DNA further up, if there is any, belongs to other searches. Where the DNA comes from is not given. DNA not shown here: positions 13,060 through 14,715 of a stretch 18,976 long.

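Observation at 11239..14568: phi29-gp9-type tail knob split into two same-frame ORFs by a single TAG, with a lysozyme-like domain and a CHAP domain inserted at the split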

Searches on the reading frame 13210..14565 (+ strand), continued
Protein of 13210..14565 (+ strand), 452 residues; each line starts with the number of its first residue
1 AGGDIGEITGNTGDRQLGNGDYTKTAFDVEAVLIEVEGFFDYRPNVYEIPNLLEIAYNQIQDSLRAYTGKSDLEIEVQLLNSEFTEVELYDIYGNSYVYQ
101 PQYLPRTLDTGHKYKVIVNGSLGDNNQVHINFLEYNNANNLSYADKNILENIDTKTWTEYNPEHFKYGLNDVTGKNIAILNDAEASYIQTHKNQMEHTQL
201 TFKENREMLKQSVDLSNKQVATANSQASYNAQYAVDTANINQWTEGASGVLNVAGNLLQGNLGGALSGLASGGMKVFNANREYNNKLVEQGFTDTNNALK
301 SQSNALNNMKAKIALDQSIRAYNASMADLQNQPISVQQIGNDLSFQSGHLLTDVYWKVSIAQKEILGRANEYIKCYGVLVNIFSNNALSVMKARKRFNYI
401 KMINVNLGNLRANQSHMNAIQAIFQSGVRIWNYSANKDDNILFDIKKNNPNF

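Call 40: search_protein_families(library=pfam, proteins=[P0132, P0133, P0135, P0123, P0127, P0136, P0138, P0139, P0140, P0141], max_evalue=0.001)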
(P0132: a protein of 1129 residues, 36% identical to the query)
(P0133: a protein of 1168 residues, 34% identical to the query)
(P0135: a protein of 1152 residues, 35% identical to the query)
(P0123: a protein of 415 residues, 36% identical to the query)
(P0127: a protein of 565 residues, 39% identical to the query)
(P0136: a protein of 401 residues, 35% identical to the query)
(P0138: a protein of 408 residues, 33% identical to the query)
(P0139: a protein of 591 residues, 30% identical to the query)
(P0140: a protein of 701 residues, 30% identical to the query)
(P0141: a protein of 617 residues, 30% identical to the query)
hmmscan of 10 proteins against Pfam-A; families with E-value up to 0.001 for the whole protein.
P0132 (1129 aa): 3 families
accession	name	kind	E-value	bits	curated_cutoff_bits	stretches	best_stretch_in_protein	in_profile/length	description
PF18013.6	Phage_lysozyme2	-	3.3e-21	76.4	28.2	1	331-455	4-136/140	Phage tail lysozyme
PF16838.11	Caud_tail_N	-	2.1e-14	54.5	27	1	5-113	2-116/120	Caudoviral major tail protein N-terminus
PF20934.2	phi29_gp9_C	-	1.1e-12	48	27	1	964-1096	311-439/449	Bacillus phage phi29, Tail knob protein gp9, C-terminal domain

P0133 (1168 aa): 3 families
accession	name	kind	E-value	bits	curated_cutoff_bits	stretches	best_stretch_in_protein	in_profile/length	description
PF18013.6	Phage_lysozyme2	-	2.2e-21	77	28.2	1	336-496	15-137/140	Phage tail lysozyme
PF20934.2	phi29_gp9_C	-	7.8e-13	48.5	27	1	1015-1150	312-443/449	Bacillus phage phi29, Tail knob protein gp9, C-terminal domain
PF16838.11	Caud_tail_N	-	3.4e-10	40.9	27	1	6-114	3-116/120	Caudoviral major tail protein N-terminus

P0135 (1152 aa): 3 families
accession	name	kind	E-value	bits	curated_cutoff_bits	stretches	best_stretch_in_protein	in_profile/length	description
PF20934.2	phi29_gp9_C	-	3.1e-13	49.8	27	1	991-1127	312-444/449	Bacillus phage phi29, Tail knob protein gp9, C-terminal domain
PF01832.25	Glucosaminidase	-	4e-12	47.3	30.2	1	365-504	5-121/123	Mannosyl-glycoprotein endo-beta-N-acetylglucosaminidase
PF16838.11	Caud_tail_N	-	1.1e-09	39.3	27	1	36-147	3-116/120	Caudoviral major tail protein N-terminus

P0123 (415 aa): 1 family
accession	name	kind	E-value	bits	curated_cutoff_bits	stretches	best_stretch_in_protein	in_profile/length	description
PF20934.2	phi29_gp9_C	-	2.2e-17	63.5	27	2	55-167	173-286/449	Bacillus phage phi29, Tail knob protein gp9, C-terminal domain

P0127 (565 aa): 2 families
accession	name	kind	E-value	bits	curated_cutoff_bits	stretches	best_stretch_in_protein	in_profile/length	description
PF05382.19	Amidase_5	-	8.6e-18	65.1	21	1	13-154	2-139/142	Bacteriophage peptidoglycan hydrolase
PF20934.2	phi29_gp9_C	-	1.2e-10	41.2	27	2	211-320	173-288/449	Bacillus phage phi29, Tail knob protein gp9, C-terminal domain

P0136 (401 aa): 0 families

P0138 (408 aa): 1 family
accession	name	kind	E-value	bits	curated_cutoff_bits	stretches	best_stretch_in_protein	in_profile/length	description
PF20934.2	phi29_gp9_C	-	1.8e-10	40.7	27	2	41-170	173-286/449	Bacillus phage phi29, Tail knob protein gp9, C-terminal domain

P0139 (591 aa): 1 family
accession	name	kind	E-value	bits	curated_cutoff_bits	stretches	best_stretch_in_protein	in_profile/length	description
PF01551.29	Peptidase_M23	-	7.3e-13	49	28.7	1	30-121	2-92/96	Peptidase family M23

P0140 (701 aa): 2 families
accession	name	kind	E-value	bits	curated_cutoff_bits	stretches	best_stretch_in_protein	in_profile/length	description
PF20934.2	phi29_gp9_C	-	1.9e-14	53.8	27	1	465-575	332-438/449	Bacillus phage phi29, Tail knob protein gp9, C-terminal domain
PF05257.22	CHAP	-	2e-06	28.7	26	1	30-133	9-79/81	CHAP domain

P0141 (617 aa): 2 families
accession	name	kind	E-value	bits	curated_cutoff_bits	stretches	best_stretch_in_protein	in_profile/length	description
PF01551.29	Peptidase_M23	-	9.8e-12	45.3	28.7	1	55-146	2-92/96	Peptidase family M23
PF20934.2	phi29_gp9_C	-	1.5e-06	27.7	27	1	473-605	312-440/449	Bacillus phage phi29, Tail knob protein gp9, C-terminal domain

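Call 43: find_encoding_contigs(protein=P0122, flank=8000, max_places=4)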
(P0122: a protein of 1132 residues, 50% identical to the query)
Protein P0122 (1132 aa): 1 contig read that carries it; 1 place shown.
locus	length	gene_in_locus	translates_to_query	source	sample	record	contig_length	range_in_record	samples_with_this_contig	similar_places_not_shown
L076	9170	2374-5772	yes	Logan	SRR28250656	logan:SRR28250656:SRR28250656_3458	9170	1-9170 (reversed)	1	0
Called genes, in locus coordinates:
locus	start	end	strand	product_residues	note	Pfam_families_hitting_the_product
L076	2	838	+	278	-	?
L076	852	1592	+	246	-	PF04513:Baculo_PEP_C (faint)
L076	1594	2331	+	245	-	-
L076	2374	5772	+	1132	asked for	PF16838:Caud_tail_N, PF18013:Phage_lysozyme2, PF05257:CHAP, PF20934:phi29_gp9_C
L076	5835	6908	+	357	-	PF05894:Podovirus_Gp16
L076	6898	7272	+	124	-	PF05105:Phage_holin_4_1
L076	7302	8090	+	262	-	PF01510:Amidase_2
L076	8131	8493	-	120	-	-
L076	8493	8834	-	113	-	-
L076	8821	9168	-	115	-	?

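Call 44: find_related_loci(query=P0122, collection=viral_contigs, flank=6000)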
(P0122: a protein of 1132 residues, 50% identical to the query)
Query P0122 (1132 aa) in viral_contigs; peptide patterns used: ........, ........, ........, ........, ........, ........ (x = any residue, [..] = any of these).
4 stretches matched a pattern, but none encodes a relative of the query by tblastn (E <= 1e-3).

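Call 47: find_encoding_contigs(protein=P0133, flank=8000, max_places=3)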
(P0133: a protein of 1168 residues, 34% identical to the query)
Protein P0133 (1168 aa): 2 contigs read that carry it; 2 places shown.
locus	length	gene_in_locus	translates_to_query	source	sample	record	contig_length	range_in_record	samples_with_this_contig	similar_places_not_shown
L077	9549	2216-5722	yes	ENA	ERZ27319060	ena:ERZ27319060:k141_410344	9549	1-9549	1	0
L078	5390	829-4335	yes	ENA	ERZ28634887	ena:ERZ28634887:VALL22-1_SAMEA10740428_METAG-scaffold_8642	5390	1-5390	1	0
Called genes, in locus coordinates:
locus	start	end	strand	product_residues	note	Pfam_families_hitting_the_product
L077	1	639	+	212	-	?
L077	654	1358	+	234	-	-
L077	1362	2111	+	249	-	-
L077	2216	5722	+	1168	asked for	PF16838:Caud_tail_N, PF18013:Phage_lysozyme2, PF20934:phi29_gp9_C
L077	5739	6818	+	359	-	PF05894:Podovirus_Gp16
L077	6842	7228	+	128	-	PF05105:Phage_holin_4_1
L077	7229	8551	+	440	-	PF01183:Glyco_hydro_25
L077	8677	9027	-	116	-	-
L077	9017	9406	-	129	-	-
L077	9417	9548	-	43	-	?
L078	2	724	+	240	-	?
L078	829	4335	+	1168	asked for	PF16838:Caud_tail_N, PF18013:Phage_lysozyme2, PF20934:phi29_gp9_C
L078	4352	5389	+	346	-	?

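Call 54: find_encoding_contigs(protein=P0140, flank=6000, max_places=2)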
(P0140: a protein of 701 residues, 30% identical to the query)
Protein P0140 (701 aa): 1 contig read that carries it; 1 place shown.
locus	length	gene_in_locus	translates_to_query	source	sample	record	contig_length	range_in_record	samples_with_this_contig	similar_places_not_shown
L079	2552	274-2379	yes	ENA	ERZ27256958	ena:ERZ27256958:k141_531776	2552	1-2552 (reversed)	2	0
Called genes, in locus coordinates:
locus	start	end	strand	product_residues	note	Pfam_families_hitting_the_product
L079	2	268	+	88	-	?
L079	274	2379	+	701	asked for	PF05257:CHAP (weak), PF20934:phi29_gp9_C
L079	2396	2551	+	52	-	?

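Call 55: find_encoding_contigs(protein=P0127, flank=6000, max_places=2)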
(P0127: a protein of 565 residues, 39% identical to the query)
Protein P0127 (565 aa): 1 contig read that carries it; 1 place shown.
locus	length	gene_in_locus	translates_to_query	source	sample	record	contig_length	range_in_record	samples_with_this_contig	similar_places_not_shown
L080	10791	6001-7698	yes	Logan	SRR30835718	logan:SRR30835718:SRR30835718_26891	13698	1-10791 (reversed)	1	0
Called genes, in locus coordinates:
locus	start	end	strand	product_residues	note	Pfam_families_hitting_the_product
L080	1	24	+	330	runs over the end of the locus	PF05352:Phage_connector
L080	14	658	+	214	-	-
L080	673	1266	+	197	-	-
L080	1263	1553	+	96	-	-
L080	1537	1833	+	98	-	-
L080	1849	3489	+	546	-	-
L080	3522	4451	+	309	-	-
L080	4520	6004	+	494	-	PF16838:Caud_tail_N, PF01832:Glucosaminidase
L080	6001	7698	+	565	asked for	PF05382:Amidase_5, PF20934:phi29_gp9_C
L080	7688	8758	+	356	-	PF05894:Podovirus_Gp16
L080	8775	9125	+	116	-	-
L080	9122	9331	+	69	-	PF16938:Phage_holin_Dp1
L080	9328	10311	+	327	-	PF01183:Glyco_hydro_25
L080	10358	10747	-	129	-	-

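Call 56: find_encoding_contigs(protein=P0123, flank=6000, max_places=2)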
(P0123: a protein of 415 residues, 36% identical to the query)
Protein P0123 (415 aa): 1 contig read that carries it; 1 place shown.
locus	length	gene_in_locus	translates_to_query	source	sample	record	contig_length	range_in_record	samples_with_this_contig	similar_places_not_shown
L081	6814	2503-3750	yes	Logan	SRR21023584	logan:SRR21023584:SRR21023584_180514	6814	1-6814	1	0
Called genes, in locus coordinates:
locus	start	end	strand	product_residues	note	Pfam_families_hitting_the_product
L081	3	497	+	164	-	?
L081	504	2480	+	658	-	PF05257:CHAP (faint), PF16838:Caud_tail_N, PF01832:Glucosaminidase (weak)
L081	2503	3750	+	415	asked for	PF20934:phi29_gp9_C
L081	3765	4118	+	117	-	PF02026:RyR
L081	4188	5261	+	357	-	PF05894:Podovirus_Gp16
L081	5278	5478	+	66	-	-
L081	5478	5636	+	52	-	-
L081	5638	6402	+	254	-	PF00959:Phage_lysozyme, PF08239:SH3_3 (weak)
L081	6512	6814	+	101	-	?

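Call 57: find_encoding_contigs(protein=P0139, flank=6000, max_places=2)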
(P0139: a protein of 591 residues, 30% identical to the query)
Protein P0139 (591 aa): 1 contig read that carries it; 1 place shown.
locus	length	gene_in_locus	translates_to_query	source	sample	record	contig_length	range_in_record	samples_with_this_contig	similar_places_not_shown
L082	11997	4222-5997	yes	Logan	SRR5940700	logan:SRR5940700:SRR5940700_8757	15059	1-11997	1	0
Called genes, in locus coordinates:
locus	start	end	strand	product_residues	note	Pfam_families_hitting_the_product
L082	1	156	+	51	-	?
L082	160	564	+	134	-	-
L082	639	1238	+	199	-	PF09992:NAGPA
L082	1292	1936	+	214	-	-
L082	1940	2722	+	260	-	-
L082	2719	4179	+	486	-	PF16838:Caud_tail_N, PF01832:Glucosaminidase (weak)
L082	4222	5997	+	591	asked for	PF01551:Peptidase_M23, PF20934:phi29_gp9_C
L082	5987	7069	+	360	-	PF05894:Podovirus_Gp16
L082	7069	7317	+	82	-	-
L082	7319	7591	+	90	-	-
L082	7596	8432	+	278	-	PF01183:Glyco_hydro_25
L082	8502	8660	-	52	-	-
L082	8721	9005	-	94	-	-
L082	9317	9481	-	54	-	-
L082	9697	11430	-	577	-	PF03175:DNA_pol_B_2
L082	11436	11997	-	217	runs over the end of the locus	-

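Call 68: search_solved_structures(query=A2, max_evalue=0.01, show_alignments=0)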
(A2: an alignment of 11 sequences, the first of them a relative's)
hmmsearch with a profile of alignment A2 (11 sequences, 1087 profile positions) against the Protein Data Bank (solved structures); distinct sequences matched with E-value up to 0.01: 5.
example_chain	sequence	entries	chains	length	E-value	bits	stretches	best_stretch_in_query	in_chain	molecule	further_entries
5fb4_A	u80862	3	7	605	1.9e-53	185.1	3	7-274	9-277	Distal tube protein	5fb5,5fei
4f88_1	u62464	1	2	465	5e-18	67.9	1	490-635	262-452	PlyCA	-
5d74_A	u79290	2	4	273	1.5e-16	63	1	495-686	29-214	Putative phage lysin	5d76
8egs_Y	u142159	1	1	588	9.2e-16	60.3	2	5-132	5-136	Major tail protein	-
3fi7_A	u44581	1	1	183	2.2e-08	35.9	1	320-465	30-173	Lmo1076 protein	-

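Call 69: search_protein_families(library=pfam, proteins=[P0144, P0142, P0145, P0137, P0121], max_evalue=0.001)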
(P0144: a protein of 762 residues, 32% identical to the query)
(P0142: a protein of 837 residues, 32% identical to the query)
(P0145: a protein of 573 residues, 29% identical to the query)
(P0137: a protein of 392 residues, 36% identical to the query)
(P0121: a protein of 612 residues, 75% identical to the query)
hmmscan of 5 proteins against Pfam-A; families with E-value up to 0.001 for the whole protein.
P0144 (762 aa): 2 families
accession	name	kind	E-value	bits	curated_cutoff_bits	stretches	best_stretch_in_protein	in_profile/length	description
PF16838.11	Caud_tail_N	-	1.2e-09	39.1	27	1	9-116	3-114/120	Caudoviral major tail protein N-terminus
PF20934.2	phi29_gp9_C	-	1.1e-08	34.8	27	1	408-498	194-282/449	Bacillus phage phi29, Tail knob protein gp9, C-terminal domain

P0142 (837 aa): 1 family
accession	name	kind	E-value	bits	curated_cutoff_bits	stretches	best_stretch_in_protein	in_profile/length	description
PF05257.22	CHAP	-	7.9e-07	29.9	26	1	23-127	8-81/81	CHAP domain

P0145 (573 aa): 1 family
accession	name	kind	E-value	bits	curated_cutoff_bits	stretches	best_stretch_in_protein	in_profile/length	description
PF05257.22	CHAP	-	2.1e-11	44.6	26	1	41-118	10-81/81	CHAP domain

P0137 (392 aa): 1 family
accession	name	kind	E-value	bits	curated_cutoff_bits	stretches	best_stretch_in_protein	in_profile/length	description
PF20934.2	phi29_gp9_C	-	2.1e-10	40.4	27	1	249-378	315-440/449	Bacillus phage phi29, Tail knob protein gp9, C-terminal domain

P0121 (612 aa): 1 family
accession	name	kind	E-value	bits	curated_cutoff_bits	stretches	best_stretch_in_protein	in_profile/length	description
PF05257.22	CHAP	-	7e-08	33.3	26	1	70-131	24-81/81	CHAP domain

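Call 74: find_homologous_proteins(query=A2, max_evalue=1e-10)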
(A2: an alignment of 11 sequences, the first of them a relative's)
Query A2 (11 sequences) (1132 aa, profile of the alignment): 2 proteins with E <= 1e-10 among 8000 candidates.
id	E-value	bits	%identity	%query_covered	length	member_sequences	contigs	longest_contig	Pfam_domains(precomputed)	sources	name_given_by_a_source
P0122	0.0e+0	1260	100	100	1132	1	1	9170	PF05257.23,PF16838.12,PF20934.4,PF18013.7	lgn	-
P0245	1.6e-255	869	34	81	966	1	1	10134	PF20934.4,PF18013.7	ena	-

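Call 76: find_homologous_proteins(query=P0125, max_evalue=0.00001)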
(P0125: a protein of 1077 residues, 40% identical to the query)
Query P0125 (1077 aa): 9 proteins with E <= 0.00001 among 8000 candidates.
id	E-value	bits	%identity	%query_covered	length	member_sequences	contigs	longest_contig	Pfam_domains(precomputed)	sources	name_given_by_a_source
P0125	0.0e+0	2446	100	100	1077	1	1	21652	PF16838.12,PF20934.4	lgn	-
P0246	7.9e-259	880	43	99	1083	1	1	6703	PF16838.12,PF20934.4,PF01832.26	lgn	-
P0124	5.1e-243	828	40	99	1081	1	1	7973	PF16838.12,PF20934.4,PF01832.26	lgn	-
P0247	2.6e-223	762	48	44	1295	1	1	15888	PF05257.23,PF16838.12,PF20934.4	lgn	-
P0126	9.4e-222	757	45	44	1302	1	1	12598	PF05257.23,PF16838.12,PF20934.4,PF01832.26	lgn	-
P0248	1.4e-203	697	37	54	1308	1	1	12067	PF05257.23,PF16838.12,PF20934.4,PF01832.26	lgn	-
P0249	1.4e-184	634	35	98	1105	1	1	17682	PF05257.23,PF16838.12,PF20934.4,PF01832.26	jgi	-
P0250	3.3e-122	428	39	59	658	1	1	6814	PF05257.23,PF16838.12,PF01832.26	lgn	-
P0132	1.8e-97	346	27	51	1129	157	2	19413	PF16838.12,PF20934.4,PF18013.7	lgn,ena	-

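Call 92: predict_structure(alignment_id=A3)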
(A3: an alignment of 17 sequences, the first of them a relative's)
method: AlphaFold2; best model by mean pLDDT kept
length: 1132 residues; sequences in the alignment: 17
mean_pLDDT: 59.0   pTM: 0.34
mean pLDDT of the five models: 59.0, 55.8, 55.6, 50.3, 50.1
residues with pLDDT >= 90: 33; 70-90: 414; 50-70: 281; < 50: 404
segments of 3 or more residues with pLDDT < 50: 1-13, 139-156, 184-204, 244-258, 294-314, 352-454, 511-529, 547-551, 572-588, 660-663, 692-712, 818-844, 851-880, 917-958, 997-1031, 1055-1058, 1076-1078, 1130-1132
pLDDT, mean of each block of 10 residues (from residue 1): 28 65 80 76 89 88 75 83 88 86 82 86 82 60 34 51 76 71 44 32 55 72 79 66 41 40 68 80 63 40 22 51 70 75 79 39 31 32 24 23 27 28 40 34 28 53 85 74 63 88 78 28 31 71 56 59 71 40 39 70 74 82 81 61 82 76 64 82 78 43 24 61 68 89 88 75 77 68 75 79 62 60 35 40 52 36 32 42 60 71 70 53 33 28 29 41 64 72 65 52 35 32 27 77 75 53 69 53 68 73 65 75 58 40
secondary structure, 60 per line:
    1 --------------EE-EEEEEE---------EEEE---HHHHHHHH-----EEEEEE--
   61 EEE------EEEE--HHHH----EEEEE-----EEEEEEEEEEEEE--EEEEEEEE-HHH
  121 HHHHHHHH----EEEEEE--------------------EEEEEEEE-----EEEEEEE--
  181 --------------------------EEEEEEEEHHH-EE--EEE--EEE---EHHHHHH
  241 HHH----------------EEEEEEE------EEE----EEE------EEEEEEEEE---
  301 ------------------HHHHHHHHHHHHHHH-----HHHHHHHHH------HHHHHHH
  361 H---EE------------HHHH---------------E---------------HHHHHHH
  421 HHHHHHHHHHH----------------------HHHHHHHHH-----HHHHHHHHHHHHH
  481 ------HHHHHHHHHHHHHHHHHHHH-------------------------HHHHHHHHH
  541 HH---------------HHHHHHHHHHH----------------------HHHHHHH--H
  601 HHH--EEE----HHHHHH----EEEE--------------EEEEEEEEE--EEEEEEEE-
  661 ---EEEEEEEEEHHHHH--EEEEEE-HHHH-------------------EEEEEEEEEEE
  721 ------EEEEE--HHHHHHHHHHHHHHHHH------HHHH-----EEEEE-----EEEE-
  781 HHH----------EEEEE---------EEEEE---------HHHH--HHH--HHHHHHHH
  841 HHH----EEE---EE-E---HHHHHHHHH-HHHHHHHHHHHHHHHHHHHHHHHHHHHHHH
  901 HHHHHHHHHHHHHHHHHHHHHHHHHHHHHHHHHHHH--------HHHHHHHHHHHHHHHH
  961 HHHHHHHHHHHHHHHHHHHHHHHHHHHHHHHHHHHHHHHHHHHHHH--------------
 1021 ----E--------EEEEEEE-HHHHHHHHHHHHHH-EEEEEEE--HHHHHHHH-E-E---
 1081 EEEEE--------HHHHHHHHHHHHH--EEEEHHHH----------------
elements in order (helices of 4 or more, strands of 3 or more residues): E18-23 E33-36 H40-47 E53-58 E61-63 E70-73 H76-79 E84-88 E94-106 E109-116 H118-128 E133-138 E159-166 E172-178 E207-214 E223-225 E228-230 H235-243 E260-266 E273-275 E280-282 E289-297 H319-333 H339-347 H354-361 H379-382 H414-431 H454-462 H468-480 H487-506 H532-542 H558-568 H591-597 H600-603 E606-608 H613-618 E623-626 E641-649 E652-659 E664-672 H673-677 E680-685 H687-690 E710-720 E727-731 H734-750 H757-760 E766-770 E776-779 E794-798 E808-812 H822-825 H833-843 E848-850 H861-869 H871-936 H945-1006 E1034-1040 H1042-1055 E1057-1063 H1066-1073 E1081-1085 H1094-1106 E1109-1112 H1113-1116
